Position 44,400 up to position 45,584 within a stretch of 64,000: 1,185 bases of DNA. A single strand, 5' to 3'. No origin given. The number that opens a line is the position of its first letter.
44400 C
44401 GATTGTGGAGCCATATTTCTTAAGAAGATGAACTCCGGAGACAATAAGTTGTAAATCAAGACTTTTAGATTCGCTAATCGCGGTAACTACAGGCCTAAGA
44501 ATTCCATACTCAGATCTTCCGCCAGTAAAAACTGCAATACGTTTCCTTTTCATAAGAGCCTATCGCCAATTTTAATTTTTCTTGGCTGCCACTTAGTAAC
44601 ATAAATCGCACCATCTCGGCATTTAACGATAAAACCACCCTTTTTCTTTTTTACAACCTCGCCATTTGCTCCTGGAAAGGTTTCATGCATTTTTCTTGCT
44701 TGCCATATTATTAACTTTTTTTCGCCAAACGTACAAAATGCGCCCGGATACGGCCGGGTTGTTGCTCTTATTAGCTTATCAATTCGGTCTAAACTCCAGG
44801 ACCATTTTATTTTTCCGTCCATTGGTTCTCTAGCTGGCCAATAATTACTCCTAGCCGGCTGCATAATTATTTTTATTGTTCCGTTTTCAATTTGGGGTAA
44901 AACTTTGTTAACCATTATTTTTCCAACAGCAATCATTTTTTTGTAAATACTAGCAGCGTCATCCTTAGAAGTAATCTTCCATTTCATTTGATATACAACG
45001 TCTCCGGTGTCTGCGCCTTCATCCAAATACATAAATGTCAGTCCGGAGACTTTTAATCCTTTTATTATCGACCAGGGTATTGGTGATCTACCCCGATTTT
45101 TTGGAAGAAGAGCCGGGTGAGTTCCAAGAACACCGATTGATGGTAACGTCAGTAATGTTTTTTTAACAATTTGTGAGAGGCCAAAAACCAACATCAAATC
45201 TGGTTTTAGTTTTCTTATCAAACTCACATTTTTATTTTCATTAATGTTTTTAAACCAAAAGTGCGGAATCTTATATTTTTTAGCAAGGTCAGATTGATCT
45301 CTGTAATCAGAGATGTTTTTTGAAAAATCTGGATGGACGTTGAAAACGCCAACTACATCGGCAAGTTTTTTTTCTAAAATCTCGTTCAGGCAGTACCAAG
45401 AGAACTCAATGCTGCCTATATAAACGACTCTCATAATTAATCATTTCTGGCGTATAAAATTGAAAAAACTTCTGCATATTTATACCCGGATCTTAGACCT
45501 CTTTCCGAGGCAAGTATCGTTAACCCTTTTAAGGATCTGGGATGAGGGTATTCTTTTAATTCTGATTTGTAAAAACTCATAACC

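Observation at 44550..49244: Nonulosonate operon carries a formyltransferase, a PIG-L deacetylase and a Zn-ribbon C-methyltransferase, suggesting a novel decorated sugar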

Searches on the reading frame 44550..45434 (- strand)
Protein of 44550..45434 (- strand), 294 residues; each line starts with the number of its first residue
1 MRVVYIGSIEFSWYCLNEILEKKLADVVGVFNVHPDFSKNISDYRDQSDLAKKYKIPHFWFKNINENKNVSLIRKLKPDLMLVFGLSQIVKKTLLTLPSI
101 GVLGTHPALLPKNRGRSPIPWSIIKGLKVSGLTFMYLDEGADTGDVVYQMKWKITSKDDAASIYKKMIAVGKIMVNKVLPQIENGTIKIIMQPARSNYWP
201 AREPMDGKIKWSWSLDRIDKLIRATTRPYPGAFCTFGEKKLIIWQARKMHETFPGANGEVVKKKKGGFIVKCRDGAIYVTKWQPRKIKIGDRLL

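Call 3: search_protein_families(library=pfam, proteins=[window:44550-45434:-], max_evalue=0.01)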
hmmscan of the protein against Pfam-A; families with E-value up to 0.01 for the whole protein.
window:44550-45434:- (294 aa): 2 families
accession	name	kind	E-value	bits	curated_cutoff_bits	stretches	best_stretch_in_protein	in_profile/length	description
PF00551.24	Formyl_trans_N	-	2.2e-25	89.9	26.1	1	1-175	1-177/181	Formyl transferase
PF02911.23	Formyl_trans_C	-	3.2e-20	72.6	21.1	1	204-286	4-86/100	Formyl transferase, C-terminal domain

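Call 4: search_protein_families(library=ncbifam, proteins=[window:44550-45434:-], max_evalue=0.01)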
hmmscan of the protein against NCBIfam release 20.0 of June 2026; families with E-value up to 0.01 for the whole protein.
window:44550-45434:- (294 aa): 7 families
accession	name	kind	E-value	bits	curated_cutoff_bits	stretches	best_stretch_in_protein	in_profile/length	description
NF005998.1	PRK08125.1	equivalog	8.3e-52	176.4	777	1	26-284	25-281/649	bifunctional UDP-4-amino-4-deoxy-L-arabinose formyltransferase/UDP-glucuronic acid oxidase ArnA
NF005414.0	PRK06988.1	equivalog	2e-51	174.8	316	1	2-283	4-286/311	formyltransferase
TIGR00460.1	fmt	equivalog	1e-45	156.2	201.5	1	1-286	1-291/315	methionyl-tRNA formyltransferase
TIGR00639.1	PurN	equivalog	1e-13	51.2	150.1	1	62-188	64-190/192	phosphoribosylglycinamide formyltransferase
NF005755.0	PRK07579.1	equivalog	4.7e-13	49.5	238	1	63-198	52-183/245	dTDP-4-amino-4,6-dideoxyglucose formyltransferase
NF004684.0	PRK06027.1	subfamily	7.1e-08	32.5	223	1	14-178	101-262/286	formyltetrahydrofolate deformylase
TIGR00655.1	PurU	equivalog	4e-07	29.9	285.95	1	14-175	96-258/280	formyltetrahydrofolate deformylase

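Call 7: find_homologous_proteins(query=window:44550-45434:-, max_evalue=1e-10)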
Query window:44550-45434:- (294 aa): 251 proteins with E <= 1e-10 among 1198 candidates; the best 120 are listed.
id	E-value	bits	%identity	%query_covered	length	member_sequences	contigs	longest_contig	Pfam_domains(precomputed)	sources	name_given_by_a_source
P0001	7.0e-198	674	100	100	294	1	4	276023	PF00551.25,PF02911.24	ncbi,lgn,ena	ncbi:MAG: methionyl-tRNA formyltransferase [Patescibacteria group bacterium]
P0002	2.0e-119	416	62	100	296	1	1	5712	PF00551.25,PF02911.24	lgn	-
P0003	2.4e-116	406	60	99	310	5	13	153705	PF00551.25,PF02911.24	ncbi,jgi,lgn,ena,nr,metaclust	ncbi:MAG: Methionyl-tRNA formyltransferase [Parcubacteria group bacterium GW2011_GWA1_36_12]|nr:MAG:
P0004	3.7e-110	386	59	100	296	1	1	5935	PF00551.25,PF02911.24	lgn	-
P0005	1.4e-107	377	59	97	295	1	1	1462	PF00551.25,PF02911.24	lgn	-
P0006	3.7e-107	376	58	99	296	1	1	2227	PF00551.25,PF02911.24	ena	-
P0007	2.3e-106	373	56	99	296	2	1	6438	PF00551.25,PF02911.24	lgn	-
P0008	9.4e-72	260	45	96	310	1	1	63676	PF00551.25,PF02911.24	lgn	-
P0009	1.4e-70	256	41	100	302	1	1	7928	PF00551.25,PF02911.24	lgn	-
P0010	7.6e-70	253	46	96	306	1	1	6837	PF00551.25,PF02911.24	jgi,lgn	-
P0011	9.4e-70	253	48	84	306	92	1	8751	PF00551.25,PF02911.24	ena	-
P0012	2.6e-69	252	41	96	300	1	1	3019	PF00551.25,PF02911.24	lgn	-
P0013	8.7e-67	243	39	99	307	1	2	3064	PF00551.25,PF02911.24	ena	-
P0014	7.8e-66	240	47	88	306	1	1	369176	PF00551.25,PF02911.24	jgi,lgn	jgi:methionyl-tRNA formyltransferase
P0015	3.3e-65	238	44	96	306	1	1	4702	PF00551.25,PF02911.24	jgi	-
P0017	9.1e-65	237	44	96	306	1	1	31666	PF00551.25,PF02911.24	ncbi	ncbi:MAG: methionyl-tRNA formyltransferase [Nitrososphaerota archaeon]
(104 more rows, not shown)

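Call 9: search_solved_structures(query=window:44550-45434:-, max_evalue=0.00001, show_alignments=1)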
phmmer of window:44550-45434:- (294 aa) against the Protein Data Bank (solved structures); distinct sequences matched with E-value up to 0.00001: 59.
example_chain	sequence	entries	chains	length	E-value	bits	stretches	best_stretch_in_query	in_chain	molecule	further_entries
3r8x_A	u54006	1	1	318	1.4e-31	112.8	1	1-286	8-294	Methionyl-tRNA formyltransferase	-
8gjh_A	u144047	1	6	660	2.5e-31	112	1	34-281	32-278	Bifunctional polymyxin resistance protein ArnA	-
1fmt_A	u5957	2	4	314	3.2e-31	111.6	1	1-285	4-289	METHIONYL-TRNA FMET FORMYLTRANSFERASE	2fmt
6pih_A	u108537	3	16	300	5.8e-30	107.5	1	31-282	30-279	Bifunctional polymyxin resistance protein ArnA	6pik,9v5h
1yrw_A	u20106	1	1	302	5.9e-30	107.5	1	31-282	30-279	protein ArnA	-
5j63_A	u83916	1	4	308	6.1e-30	107.4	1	31-282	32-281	Bifunctional polymyxin resistance protein ArnA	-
2bln_A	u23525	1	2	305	6.1e-30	107.4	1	31-282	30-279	PROTEIN YFBG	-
4iqf_A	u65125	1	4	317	1.3e-29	106.4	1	2-285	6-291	Methionyl-tRNA formyltransferase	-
1z7e_A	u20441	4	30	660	4.6e-29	104.6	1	33-281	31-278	protein ArnA | Bifunctional polymyxin resistance protein ArnA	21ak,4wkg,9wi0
3q0i_A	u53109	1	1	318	4e-27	98.2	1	2-274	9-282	Methionyl-tRNA formyltransferase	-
3tqq_A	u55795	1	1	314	6.7e-24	87.6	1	3-279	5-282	Methionyl-tRNA formyltransferase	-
5uai_A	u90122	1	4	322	1.9e-22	82.8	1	2-283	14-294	Methionyl-tRNA formyltransferase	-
4qpd_A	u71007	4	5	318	7.7e-20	74.3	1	2-260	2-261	10-formyltetrahydrofolate dehydrogenase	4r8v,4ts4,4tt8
4qpc_A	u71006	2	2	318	6.5e-19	71.2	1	2-260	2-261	10-formyltetrahydrofolate dehydrogenase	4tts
1s3i_A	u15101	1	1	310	1.4e-18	70.1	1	14-244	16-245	10-formyltetrahydrofolate dehydrogenase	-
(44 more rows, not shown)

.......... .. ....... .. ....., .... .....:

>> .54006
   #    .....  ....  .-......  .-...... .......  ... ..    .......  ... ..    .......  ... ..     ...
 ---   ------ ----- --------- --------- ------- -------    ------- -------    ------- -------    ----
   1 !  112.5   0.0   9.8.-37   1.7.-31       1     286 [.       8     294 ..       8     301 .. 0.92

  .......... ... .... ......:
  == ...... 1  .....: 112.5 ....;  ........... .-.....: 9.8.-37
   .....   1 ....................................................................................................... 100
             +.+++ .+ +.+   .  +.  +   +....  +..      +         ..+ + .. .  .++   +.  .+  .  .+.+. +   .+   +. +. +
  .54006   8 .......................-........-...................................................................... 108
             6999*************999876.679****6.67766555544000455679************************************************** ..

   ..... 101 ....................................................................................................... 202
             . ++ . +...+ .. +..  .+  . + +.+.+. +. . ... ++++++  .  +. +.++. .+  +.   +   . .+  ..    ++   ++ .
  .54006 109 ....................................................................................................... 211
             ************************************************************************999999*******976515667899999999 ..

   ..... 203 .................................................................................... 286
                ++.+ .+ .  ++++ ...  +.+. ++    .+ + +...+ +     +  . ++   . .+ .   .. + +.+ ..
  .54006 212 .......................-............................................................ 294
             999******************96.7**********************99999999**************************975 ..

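Call 11: find_encoding_contigs(protein=P0003, flank=10000, max_places=2)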
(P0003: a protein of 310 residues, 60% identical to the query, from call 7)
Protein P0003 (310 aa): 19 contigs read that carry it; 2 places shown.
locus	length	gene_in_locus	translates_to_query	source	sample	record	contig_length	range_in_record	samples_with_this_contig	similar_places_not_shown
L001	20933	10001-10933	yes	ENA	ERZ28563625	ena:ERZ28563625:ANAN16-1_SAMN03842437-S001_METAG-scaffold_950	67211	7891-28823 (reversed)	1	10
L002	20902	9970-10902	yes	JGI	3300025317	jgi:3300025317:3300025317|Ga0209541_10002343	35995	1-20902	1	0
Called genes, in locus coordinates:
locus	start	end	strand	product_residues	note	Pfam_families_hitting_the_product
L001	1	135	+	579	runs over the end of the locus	PF02776:TPP_enzyme_N, PF00205:TPP_enzyme_M, PF02775:TPP_enzyme_C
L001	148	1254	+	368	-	PF00155:Aminotran_1_2, PF01041:DegT_DnrJ_EryC1, PF00266:Aminotran_5 (weak)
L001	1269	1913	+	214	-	PF13302:Acetyltransf_3, PF13420:Acetyltransf_4, PF00583:Acetyltransf_1 (weak)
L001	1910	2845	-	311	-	PF00535:Glycos_transf_2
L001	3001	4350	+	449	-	PF01041:DegT_DnrJ_EryC1, PF01053:Cys_Met_Meta_PP (weak)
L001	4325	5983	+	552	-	PF02366:PMT (weak)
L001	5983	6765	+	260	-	PF01061:ABC2_membrane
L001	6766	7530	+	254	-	PF00005:ABC_tran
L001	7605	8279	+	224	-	PF02348:CTP_transf_3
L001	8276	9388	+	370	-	PF03102:NeuB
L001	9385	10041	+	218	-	PF02585:PIG-L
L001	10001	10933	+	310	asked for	PF00551:Formyl_trans_N, PF02911:Formyl_trans_C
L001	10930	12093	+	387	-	PF02350:Epimerase_2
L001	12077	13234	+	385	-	PF01041:DegT_DnrJ_EryC1, PF00155:Aminotran_1_2, PF00266:Aminotran_5, PF01053:Cys_Met_Meta_PP (weak)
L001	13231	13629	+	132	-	PF25087:GMPPB_C (faint), PF14602:Hexapep_2 (faint), PF00132:Hexapep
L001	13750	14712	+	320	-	PF04321:RmlD_sub_bind, PF08659:KR, PF01073:3Beta_HSD, PF01370:Epimerase, PF02719:Polysacc_synt_2, PF07993:NAD_binding_4, PF13460:NAD_binding_10, PF16363:GDP_Man_Dehyd, +1 more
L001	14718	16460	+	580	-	-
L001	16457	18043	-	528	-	-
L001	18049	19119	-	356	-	PF20706:GT4-conflict (weak), PF00534:Glycos_transf_1, PF13692:Glyco_trans_1_4, PF13524:Glyco_trans_1_2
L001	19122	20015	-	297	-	PF01408:GFO_IDH_MocA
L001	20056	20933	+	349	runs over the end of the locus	PF01266:DAO, PF13450:NAD_binding_8 (weak)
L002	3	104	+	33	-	?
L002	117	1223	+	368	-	PF00155:Aminotran_1_2, PF01041:DegT_DnrJ_EryC1, PF00266:Aminotran_5 (weak)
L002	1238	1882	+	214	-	PF13302:Acetyltransf_3, PF13420:Acetyltransf_4, PF00583:Acetyltransf_1 (weak)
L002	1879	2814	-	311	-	PF00535:Glycos_transf_2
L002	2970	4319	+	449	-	PF01041:DegT_DnrJ_EryC1, PF01053:Cys_Met_Meta_PP (weak)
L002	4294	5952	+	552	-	PF02366:PMT (weak)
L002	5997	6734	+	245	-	PF01061:ABC2_membrane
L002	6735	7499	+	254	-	PF00005:ABC_tran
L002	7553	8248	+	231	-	PF02348:CTP_transf_3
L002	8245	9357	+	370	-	PF03102:NeuB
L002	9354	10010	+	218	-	PF02585:PIG-L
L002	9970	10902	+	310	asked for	PF00551:Formyl_trans_N, PF02911:Formyl_trans_C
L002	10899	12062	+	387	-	PF02350:Epimerase_2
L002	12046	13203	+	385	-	PF01041:DegT_DnrJ_EryC1, PF00155:Aminotran_1_2, PF00266:Aminotran_5, PF01053:Cys_Met_Meta_PP (weak)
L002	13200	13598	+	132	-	PF25087:GMPPB_C (faint), PF14602:Hexapep_2 (faint), PF00132:Hexapep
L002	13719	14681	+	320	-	PF04321:RmlD_sub_bind, PF08659:KR, PF01073:3Beta_HSD, PF01370:Epimerase, PF02719:Polysacc_synt_2, PF07993:NAD_binding_4, PF13460:NAD_binding_10, PF16363:GDP_Man_Dehyd, +1 more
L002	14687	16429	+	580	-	-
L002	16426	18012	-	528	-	-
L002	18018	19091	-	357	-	PF20706:GT4-conflict (weak), PF00534:Glycos_transf_1, PF13692:Glyco_trans_1_4, PF13524:Glyco_trans_1_2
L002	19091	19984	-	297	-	PF01408:GFO_IDH_MocA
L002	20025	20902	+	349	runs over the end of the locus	PF01266:DAO, PF13450:NAD_binding_8 (weak)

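Call 12: find_encoding_contigs(protein=P0017, flank=10000, max_places=2)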
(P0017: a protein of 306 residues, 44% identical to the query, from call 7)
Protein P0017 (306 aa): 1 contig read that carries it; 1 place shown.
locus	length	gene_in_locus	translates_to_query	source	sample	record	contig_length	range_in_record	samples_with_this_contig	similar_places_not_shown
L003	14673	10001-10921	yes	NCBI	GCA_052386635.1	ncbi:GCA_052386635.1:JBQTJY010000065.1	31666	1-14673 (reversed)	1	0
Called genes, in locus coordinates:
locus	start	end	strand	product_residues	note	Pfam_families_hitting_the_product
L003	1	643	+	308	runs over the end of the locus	PF01073:3Beta_HSD (weak), PF01370:Epimerase, PF04321:RmlD_sub_bind, PF16363:GDP_Man_Dehyd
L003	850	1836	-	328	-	PF01073:3Beta_HSD, PF01370:Epimerase, PF02719:Polysacc_synt_2, PF04321:RmlD_sub_bind, PF07993:NAD_binding_4 (faint), PF13460:NAD_binding_10 (faint), PF16363:GDP_Man_Dehyd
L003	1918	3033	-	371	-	PF01041:DegT_DnrJ_EryC1, PF00155:Aminotran_1_2 (weak), PF01212:Beta_elim_lyase (faint)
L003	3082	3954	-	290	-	PF01073:3Beta_HSD, PF01370:Epimerase, PF02719:Polysacc_synt_2, PF04321:RmlD_sub_bind, PF16363:GDP_Man_Dehyd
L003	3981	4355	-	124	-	-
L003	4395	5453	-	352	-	PF00106:adh_short (weak), PF01073:3Beta_HSD, PF01370:Epimerase, PF02719:Polysacc_synt_2 (weak), PF16363:GDP_Man_Dehyd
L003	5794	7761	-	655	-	PF02310:B12-binding (weak), PF04055:Radical_SAM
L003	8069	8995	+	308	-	PF00535:Glycos_transf_2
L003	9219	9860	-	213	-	PF02585:PIG-L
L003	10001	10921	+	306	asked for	PF00551:Formyl_trans_N, PF02911:Formyl_trans_C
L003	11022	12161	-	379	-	PF01041:DegT_DnrJ_EryC1, PF00155:Aminotran_1_2 (faint), PF00266:Aminotran_5 (weak), PF01053:Cys_Met_Meta_PP (weak)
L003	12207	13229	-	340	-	PF01073:3Beta_HSD, PF01370:Epimerase, PF02719:Polysacc_synt_2, PF04321:RmlD_sub_bind, PF07993:NAD_binding_4, PF13460:NAD_binding_10, PF16363:GDP_Man_Dehyd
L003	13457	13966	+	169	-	-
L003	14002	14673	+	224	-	?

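Call 33: search_solved_structures(query=window:44550-45434:-, max_evalue=1e-28, show_alignments=4)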
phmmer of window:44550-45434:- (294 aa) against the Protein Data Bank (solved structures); distinct sequences matched with E-value up to 1e-28: 9.
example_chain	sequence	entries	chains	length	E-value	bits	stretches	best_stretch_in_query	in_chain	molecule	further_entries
3r8x_A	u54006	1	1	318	1.4e-31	112.8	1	1-286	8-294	Methionyl-tRNA formyltransferase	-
8gjh_A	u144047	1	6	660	2.5e-31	112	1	34-281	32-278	Bifunctional polymyxin resistance protein ArnA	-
1fmt_A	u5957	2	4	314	3.2e-31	111.6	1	1-285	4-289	METHIONYL-TRNA FMET FORMYLTRANSFERASE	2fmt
6pih_A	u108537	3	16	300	5.8e-30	107.5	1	31-282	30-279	Bifunctional polymyxin resistance protein ArnA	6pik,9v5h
1yrw_A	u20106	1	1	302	5.9e-30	107.5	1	31-282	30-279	protein ArnA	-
5j63_A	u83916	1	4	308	6.1e-30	107.4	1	31-282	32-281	Bifunctional polymyxin resistance protein ArnA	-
2bln_A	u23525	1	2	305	6.1e-30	107.4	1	31-282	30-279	PROTEIN YFBG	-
4iqf_A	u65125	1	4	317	1.3e-29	106.4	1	2-285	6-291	Methionyl-tRNA formyltransferase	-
1z7e_A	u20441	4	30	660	4.6e-29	104.6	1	33-281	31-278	protein ArnA | Bifunctional polymyxin resistance protein ArnA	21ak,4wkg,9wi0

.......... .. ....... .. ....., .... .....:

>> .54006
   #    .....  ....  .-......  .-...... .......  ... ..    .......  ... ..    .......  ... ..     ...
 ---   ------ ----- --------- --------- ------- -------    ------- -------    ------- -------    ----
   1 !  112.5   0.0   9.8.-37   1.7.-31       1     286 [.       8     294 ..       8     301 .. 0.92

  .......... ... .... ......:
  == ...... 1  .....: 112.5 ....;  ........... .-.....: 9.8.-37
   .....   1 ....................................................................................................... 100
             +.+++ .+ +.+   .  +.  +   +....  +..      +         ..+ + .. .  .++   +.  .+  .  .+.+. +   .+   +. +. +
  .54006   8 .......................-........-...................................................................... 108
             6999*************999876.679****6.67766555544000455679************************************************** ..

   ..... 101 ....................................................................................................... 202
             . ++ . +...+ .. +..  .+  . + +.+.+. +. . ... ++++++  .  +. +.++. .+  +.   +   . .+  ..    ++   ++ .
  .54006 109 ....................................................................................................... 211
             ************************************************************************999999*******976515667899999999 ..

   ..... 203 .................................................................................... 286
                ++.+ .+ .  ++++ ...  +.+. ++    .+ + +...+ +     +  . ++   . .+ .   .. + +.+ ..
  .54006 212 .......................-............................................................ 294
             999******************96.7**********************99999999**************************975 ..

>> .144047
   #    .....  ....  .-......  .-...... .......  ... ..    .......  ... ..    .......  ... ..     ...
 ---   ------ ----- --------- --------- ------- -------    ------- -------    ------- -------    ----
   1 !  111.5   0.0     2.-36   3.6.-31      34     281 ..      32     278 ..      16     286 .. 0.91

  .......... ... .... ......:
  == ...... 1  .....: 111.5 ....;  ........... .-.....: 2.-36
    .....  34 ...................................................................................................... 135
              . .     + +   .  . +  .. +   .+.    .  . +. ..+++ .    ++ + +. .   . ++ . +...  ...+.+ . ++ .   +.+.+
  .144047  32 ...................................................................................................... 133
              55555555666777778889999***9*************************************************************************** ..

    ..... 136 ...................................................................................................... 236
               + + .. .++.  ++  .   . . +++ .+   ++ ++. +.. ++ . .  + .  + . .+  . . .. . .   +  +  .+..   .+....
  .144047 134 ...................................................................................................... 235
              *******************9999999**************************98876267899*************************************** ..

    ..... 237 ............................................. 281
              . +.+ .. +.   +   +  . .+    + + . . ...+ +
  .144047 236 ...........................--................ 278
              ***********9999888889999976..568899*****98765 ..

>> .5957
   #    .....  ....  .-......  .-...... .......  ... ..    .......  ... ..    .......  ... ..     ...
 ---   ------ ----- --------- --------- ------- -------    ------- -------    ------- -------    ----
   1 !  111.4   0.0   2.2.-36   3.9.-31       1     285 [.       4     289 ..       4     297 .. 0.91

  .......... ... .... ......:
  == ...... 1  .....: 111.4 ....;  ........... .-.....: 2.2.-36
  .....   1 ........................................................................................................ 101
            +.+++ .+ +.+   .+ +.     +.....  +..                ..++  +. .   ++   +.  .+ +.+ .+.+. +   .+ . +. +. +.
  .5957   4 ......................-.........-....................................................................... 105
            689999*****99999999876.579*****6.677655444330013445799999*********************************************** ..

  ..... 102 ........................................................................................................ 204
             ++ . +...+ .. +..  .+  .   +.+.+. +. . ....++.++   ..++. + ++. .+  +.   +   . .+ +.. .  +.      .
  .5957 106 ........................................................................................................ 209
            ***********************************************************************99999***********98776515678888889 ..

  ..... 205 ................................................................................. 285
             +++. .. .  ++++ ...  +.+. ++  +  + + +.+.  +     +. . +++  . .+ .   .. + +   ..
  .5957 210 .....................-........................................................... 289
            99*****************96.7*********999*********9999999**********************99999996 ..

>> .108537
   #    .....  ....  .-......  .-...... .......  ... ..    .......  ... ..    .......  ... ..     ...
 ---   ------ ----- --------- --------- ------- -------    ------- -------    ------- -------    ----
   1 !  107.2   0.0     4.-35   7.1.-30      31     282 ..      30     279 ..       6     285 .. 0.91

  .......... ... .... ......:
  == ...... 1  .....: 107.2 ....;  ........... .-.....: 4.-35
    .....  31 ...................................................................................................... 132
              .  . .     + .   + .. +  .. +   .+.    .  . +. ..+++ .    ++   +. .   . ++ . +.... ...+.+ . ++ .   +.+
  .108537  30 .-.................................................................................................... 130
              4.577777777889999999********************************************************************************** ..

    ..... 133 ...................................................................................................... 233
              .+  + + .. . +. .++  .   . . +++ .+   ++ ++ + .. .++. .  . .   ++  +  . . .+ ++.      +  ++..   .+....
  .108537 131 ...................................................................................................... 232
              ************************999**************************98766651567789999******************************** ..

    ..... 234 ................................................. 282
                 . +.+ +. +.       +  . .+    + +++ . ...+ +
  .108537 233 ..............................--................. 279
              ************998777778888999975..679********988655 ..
